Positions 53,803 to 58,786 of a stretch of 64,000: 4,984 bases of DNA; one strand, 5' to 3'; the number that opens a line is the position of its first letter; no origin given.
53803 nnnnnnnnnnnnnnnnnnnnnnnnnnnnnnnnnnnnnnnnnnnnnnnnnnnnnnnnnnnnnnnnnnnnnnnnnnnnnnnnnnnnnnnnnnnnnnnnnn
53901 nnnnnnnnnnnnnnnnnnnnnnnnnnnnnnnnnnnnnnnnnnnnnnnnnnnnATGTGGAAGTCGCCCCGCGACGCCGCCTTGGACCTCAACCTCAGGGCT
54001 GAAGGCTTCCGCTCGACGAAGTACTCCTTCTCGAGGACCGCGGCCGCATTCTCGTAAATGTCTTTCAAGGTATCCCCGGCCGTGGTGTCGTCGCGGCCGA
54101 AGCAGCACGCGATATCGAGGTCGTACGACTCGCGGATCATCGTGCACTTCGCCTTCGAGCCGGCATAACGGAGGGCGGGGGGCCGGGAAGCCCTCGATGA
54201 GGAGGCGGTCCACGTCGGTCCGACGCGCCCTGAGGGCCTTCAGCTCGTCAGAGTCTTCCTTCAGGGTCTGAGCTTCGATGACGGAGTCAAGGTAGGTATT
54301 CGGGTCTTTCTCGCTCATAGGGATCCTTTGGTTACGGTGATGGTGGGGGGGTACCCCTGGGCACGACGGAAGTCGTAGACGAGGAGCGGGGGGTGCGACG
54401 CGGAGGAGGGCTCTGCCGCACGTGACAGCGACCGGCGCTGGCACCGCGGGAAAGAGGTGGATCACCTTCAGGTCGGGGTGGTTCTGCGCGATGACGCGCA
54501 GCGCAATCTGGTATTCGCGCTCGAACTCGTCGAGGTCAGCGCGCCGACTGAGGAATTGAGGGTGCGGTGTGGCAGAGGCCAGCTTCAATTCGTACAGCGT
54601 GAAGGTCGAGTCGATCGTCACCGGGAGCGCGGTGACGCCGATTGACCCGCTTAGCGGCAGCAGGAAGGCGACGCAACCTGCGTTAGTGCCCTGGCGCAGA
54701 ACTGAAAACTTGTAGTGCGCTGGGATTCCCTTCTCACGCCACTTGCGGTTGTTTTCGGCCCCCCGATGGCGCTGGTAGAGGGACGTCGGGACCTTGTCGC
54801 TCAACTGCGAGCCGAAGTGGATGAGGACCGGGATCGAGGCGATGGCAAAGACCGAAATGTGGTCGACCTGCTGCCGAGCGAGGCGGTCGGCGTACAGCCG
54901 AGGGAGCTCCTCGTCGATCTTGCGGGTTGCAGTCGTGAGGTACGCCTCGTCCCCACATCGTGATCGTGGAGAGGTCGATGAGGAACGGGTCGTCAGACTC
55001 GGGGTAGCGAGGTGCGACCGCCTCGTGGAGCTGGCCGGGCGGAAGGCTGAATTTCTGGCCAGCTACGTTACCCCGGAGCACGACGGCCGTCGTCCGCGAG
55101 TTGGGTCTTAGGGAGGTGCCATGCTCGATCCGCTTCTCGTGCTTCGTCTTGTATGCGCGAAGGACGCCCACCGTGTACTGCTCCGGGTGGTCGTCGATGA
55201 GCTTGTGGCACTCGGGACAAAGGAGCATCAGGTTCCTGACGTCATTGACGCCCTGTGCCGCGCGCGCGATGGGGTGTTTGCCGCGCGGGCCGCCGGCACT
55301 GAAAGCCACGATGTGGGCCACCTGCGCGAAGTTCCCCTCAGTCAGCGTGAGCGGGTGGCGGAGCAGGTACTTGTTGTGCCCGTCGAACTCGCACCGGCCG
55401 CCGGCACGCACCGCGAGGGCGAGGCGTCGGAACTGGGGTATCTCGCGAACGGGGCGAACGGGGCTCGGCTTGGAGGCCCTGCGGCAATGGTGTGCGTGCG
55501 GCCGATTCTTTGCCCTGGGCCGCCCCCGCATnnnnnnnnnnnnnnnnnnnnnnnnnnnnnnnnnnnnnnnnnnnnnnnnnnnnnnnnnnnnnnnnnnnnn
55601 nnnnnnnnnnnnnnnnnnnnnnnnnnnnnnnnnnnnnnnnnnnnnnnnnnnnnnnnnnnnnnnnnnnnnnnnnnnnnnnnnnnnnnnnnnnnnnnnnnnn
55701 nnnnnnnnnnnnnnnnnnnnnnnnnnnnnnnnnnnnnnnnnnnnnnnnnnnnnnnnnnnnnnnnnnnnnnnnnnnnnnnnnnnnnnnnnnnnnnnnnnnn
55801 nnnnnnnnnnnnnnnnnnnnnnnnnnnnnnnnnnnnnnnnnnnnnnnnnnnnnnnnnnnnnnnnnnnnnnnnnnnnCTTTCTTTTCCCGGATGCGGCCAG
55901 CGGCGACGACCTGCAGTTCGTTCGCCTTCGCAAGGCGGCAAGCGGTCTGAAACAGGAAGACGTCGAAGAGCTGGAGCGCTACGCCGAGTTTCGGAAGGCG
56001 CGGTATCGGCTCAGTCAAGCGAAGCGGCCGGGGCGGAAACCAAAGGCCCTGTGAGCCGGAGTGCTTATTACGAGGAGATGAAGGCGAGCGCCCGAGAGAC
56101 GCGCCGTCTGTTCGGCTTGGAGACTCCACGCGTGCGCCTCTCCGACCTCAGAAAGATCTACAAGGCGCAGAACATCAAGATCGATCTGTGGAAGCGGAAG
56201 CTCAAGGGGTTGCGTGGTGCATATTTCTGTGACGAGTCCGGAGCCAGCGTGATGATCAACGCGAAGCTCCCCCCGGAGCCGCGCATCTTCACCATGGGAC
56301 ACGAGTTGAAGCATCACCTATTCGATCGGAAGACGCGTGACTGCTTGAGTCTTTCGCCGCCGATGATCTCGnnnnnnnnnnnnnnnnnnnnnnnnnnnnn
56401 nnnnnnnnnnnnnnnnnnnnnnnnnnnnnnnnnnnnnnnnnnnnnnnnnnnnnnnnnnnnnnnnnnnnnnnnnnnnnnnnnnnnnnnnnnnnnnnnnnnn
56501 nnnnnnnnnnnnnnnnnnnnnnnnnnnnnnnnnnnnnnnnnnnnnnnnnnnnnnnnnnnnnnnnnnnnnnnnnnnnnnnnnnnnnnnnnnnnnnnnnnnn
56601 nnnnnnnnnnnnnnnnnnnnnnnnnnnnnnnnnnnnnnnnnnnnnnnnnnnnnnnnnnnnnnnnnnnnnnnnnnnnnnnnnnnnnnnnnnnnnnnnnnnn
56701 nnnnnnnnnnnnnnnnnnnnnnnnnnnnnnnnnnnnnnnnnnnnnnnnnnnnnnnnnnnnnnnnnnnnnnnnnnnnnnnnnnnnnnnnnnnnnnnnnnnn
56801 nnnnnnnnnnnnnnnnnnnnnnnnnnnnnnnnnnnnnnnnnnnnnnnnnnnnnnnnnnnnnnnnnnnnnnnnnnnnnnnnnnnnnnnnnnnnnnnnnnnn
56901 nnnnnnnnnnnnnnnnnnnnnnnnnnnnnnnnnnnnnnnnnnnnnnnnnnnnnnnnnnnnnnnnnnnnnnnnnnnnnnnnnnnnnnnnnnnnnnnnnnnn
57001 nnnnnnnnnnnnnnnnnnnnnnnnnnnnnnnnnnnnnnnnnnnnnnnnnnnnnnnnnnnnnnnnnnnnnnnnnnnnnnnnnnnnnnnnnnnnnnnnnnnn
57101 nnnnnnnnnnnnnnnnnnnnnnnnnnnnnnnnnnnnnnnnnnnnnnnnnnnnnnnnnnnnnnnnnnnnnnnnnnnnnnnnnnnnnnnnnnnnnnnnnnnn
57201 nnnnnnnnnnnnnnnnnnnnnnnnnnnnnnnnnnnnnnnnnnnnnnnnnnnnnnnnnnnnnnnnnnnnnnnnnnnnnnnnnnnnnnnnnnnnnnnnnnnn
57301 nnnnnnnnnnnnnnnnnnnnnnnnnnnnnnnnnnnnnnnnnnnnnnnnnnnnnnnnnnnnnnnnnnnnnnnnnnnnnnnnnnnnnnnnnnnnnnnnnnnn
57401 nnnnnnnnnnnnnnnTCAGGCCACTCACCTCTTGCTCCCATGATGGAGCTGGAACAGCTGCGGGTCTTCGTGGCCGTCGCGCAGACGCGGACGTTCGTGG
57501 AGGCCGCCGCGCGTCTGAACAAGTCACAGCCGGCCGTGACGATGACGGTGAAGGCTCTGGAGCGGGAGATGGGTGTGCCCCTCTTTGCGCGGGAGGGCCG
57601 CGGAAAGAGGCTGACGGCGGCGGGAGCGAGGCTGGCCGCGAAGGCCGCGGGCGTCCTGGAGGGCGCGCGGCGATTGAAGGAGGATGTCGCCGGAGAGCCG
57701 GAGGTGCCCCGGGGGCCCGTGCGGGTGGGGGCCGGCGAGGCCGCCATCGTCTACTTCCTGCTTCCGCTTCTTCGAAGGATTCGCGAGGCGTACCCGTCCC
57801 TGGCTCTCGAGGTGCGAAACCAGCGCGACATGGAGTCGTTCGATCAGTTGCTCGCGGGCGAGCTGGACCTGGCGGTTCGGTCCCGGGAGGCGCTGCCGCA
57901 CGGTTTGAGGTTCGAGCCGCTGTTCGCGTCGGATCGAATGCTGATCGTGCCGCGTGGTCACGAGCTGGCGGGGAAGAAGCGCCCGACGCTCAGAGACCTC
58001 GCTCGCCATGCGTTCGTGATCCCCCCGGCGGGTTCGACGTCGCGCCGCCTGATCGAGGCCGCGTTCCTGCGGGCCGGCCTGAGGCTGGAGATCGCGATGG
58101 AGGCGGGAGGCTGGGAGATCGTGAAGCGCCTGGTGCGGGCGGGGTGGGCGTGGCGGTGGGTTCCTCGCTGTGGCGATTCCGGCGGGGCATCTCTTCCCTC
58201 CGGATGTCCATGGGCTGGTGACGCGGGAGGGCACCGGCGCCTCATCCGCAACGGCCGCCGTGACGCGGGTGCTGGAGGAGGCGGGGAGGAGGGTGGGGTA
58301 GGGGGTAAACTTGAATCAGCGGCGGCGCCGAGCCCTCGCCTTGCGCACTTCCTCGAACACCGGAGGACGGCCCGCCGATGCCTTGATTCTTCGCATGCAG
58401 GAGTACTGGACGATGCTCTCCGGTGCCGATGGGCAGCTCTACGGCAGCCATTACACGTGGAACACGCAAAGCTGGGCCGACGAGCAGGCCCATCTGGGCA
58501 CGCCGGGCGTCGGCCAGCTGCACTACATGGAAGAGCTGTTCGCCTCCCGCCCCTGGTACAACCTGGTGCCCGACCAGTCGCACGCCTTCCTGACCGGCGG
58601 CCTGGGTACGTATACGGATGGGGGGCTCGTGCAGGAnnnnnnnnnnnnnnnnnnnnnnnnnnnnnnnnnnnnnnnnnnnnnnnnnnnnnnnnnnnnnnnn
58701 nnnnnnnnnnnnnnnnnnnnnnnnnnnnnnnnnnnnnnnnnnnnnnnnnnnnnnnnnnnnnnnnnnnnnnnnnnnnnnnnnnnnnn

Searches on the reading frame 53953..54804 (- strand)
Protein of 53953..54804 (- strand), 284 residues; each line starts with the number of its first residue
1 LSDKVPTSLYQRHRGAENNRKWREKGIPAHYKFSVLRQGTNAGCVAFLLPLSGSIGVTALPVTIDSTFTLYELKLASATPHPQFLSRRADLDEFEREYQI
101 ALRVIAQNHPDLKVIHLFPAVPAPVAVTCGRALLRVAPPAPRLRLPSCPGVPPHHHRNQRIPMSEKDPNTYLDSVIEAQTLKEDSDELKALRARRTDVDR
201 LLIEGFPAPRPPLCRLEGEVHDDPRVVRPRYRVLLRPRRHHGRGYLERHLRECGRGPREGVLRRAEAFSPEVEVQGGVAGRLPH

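Call 67: search_protein_families(library=padloc, proteins=[window:53953-54804:-], max_evalue=0.001)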
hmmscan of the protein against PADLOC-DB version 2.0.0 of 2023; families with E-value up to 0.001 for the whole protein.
window:53953-54804:- (284 aa): 11 families
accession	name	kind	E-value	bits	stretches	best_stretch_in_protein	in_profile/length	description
PDLC00746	Effector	-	4.6e-42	142.4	1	1-139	230-367/389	Endonuclease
PDLC00749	Effector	-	5.1e-28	96.2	1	2-140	238-376/395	Endonuclease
PDLC01997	SAVED1--SAVED_HNH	-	8.5e-24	82.7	1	1-138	217-348/368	-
PDLC00743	Effector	-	1.3e-22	78.5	1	2-136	227-363/384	Endonuclease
PDLC00739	Effector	-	1.7e-20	71.7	1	1-136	222-352/378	Endonuclease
PDLC01998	SAVED1--SAVED_HNH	-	6.2e-09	33.1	1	6-133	335-463/506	-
PDLC00740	Effector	-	2.7e-08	31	1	3-133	234-356/391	Endonuclease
PDLC00742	Effector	-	1.8e-07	28.3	1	3-131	343-481/527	Endonuclease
PDLC00747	Effector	-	4.3e-05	20.8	1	1-133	216-346/373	Endonuclease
PDLC00754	Effector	-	0.00011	18.9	1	70-131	175-236/598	Peptidase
PDLC00736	Effector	-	0.00053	17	1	16-135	417-531/561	Endonuclease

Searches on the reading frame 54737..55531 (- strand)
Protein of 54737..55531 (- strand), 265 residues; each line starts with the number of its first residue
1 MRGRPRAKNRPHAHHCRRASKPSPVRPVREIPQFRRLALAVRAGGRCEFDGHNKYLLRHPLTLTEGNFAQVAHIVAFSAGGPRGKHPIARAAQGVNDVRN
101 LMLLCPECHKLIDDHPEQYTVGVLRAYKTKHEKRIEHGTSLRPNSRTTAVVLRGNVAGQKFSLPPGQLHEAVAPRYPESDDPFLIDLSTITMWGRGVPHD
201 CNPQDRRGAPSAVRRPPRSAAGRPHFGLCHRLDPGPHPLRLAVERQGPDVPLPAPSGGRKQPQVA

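Call 67: search_protein_families(library=padloc, proteins=[window:54737-55531:-], max_evalue=0.001)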
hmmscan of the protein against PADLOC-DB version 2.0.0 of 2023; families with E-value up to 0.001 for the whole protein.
window:54737-55531:- (265 aa): 16 families
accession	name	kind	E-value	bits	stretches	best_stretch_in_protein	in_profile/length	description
PDLC00746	Effector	-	7.1e-55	184.6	1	28-191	14-177/389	Endonuclease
PDLC00739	Effector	-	2.7e-43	146.7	1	29-190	6-167/378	Endonuclease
PDLC01997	SAVED1--SAVED_HNH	-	2.6e-41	140.3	1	29-187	4-160/368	-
PDLC00749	Effector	-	5.1e-31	106.1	1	28-178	13-165/395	Endonuclease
PDLC01998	SAVED1--SAVED_HNH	-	6e-29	99.2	1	35-175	118-257/506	-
PDLC00742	Effector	-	2e-27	94.1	1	35-172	125-261/527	Endonuclease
PDLC00751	Effector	-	3e-23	80.6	1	42-172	142-271/530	Endonuclease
PDLC00740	Effector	-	5.2e-23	79.5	1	39-189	24-175/391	Endonuclease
PDLC04772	PDC-M68A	-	5.2e-22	77.1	1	31-137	5-110/253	-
PDLC00743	Effector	-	6.5e-21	72.9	1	36-178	8-153/384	Endonuclease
PDLC00747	Effector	-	1e-16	59.1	1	36-140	17-124/373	Endonuclease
PDLC01999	SAVED1--SAVED_HNH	-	1.4e-14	51.9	1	40-154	25-136/387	-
PDLC00406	SduA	-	1.1e-11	43.3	1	38-137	25-118/326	DUF4263 domain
PDLC00738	Effector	-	6.1e-11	39.7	1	43-131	159-246/529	Endonuclease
PDLC02000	Effector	-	2.6e-10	37.7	1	44-131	159-245/524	SAVED1--SAVED_HNH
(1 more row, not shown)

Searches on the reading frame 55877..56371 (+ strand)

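Call 76: search_protein_families(library=pfam, proteins=[window:55877-56371:+], max_evalue=0.001)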
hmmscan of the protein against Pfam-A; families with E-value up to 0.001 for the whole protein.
window:55877-56371:+ (165 aa): 1 family
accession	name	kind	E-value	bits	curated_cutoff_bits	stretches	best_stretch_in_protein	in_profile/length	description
PF06114.19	Peptidase_M78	-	5.7e-05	23.3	22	1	101-152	5-58/123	IrrE N-terminal-like domain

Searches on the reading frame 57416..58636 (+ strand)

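Call 76: search_protein_families(library=pfam, proteins=[window:57416-58636:+], max_evalue=0.001)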
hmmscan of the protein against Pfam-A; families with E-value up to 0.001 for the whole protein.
window:57416-58636:+ (407 aa): 2 families
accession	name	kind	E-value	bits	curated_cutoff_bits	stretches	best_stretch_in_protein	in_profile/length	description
PF03466.25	LysR_substrate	-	2.9e-36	125.3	28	1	97-252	3-158/209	LysR substrate binding domain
PF00126.33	HTH_1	-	5.1e-21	74.8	26.6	1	12-70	1-59/60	Bacterial regulatory helix-turn-helix protein, lysR family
